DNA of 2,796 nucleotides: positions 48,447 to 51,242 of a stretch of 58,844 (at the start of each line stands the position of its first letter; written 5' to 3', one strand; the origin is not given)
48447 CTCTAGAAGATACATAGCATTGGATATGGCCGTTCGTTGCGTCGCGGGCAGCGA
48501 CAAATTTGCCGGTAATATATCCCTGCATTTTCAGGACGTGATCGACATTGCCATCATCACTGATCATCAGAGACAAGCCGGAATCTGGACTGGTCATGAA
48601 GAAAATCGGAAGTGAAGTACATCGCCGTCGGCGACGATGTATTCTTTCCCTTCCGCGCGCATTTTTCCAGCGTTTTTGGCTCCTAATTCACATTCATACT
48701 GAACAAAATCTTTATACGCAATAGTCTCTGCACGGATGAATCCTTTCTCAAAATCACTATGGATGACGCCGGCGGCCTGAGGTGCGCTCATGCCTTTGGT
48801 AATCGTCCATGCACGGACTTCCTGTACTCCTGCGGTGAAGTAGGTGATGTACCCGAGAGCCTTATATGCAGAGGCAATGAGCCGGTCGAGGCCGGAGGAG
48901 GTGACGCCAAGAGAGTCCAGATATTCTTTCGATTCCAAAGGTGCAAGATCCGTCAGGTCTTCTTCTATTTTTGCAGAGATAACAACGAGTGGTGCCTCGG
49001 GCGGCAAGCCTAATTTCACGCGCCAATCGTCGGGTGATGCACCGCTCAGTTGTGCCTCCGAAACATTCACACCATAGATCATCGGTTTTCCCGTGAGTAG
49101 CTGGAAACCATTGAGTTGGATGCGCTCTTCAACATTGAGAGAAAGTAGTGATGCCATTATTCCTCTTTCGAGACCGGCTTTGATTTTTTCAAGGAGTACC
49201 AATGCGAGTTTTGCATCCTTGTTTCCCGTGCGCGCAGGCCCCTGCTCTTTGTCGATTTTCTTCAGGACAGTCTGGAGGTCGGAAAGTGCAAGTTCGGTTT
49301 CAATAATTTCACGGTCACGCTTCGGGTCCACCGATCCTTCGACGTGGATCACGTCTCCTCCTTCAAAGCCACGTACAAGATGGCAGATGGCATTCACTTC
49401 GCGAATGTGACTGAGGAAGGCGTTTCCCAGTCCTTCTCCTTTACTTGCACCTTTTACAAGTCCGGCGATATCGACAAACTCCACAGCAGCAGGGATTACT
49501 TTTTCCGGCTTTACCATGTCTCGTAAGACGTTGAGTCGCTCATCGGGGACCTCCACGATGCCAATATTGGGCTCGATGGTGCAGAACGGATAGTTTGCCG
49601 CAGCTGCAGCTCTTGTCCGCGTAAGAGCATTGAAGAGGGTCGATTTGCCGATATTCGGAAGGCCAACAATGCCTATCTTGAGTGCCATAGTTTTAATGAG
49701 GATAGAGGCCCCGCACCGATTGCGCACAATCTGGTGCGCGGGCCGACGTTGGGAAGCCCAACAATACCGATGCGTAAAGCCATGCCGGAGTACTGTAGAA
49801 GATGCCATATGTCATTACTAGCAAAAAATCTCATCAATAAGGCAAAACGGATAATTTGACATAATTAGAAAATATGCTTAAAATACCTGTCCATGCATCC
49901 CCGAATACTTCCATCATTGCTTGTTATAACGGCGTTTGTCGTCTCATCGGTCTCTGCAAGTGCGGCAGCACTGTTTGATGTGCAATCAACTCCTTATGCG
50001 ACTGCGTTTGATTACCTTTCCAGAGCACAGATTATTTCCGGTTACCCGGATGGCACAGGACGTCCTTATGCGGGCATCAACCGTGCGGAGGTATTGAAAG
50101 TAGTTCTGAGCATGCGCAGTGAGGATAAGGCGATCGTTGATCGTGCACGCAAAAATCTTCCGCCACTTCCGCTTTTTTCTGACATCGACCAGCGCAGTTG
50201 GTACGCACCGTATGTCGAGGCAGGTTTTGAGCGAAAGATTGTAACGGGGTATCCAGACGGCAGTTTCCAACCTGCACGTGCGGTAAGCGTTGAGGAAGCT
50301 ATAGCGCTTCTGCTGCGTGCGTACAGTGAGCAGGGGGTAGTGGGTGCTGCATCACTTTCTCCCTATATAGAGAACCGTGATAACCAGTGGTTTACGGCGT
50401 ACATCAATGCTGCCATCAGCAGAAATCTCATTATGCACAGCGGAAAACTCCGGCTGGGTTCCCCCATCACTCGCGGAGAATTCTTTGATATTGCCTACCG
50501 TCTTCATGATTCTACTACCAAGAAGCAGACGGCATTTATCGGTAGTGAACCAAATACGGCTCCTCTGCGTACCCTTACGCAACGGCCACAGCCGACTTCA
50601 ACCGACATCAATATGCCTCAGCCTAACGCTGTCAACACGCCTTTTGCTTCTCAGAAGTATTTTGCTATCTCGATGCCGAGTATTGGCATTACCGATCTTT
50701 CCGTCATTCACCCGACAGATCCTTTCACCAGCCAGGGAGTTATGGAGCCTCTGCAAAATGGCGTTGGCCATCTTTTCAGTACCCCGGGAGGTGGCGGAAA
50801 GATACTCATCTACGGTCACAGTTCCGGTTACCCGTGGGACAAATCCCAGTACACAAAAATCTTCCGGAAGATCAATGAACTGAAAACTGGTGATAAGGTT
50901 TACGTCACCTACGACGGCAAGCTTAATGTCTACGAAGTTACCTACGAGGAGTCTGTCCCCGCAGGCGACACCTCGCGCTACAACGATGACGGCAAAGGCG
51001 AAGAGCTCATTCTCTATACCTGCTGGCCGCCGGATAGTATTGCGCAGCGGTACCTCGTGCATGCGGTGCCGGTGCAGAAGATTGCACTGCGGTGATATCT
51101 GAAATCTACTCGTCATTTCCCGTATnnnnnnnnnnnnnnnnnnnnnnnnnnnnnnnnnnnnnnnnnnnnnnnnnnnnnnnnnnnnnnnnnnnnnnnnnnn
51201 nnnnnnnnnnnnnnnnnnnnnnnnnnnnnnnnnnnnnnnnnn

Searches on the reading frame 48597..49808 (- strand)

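Call 16: search_protein_families(library=pfam, proteins=[window:48597-49808:-], max_evalue=0.001)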
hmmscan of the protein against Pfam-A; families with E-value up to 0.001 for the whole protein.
window:48597-49808:- (404 aa): 3 families
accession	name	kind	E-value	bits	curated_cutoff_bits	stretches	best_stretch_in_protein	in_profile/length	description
PF06071.19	YchF-GTPase_C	-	3.3e-38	130.1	27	1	321-402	2-83/84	Protein of unknown function (DUF933)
PF01926.29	MMR_HSR1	-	5.6e-22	78.4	21.9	1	44-157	1-86/113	50S ribosome-binding GTPase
PF02421.24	FeoB_N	-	7.2e-08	32.5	27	1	44-94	2-51/156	Ferrous iron transport protein B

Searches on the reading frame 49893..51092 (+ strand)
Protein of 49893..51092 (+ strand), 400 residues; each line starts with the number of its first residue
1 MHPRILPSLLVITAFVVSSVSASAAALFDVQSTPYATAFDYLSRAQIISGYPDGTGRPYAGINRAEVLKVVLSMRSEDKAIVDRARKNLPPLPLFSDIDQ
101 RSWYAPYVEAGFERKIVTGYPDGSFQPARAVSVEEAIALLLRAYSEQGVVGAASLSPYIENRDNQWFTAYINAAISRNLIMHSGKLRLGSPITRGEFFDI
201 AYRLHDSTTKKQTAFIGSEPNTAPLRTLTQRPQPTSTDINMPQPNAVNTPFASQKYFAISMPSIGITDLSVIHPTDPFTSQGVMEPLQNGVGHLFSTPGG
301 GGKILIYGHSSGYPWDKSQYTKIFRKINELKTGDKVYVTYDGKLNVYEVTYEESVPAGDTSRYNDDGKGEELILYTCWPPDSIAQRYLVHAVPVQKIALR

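Call 16: search_protein_families(library=pfam, proteins=[window:49893-51092:+], max_evalue=0.001)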
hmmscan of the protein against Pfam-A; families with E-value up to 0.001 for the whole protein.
window:49893-51092:+ (400 aa): 2 families
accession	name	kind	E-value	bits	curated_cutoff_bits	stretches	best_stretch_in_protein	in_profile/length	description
PF04203.18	Sortase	-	7e-20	71.5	26.6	1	259-394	1-125/125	Sortase domain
PF00395.25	SLH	-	5.1e-19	68.4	20.8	1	95-135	2-42/44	S-layer homology domain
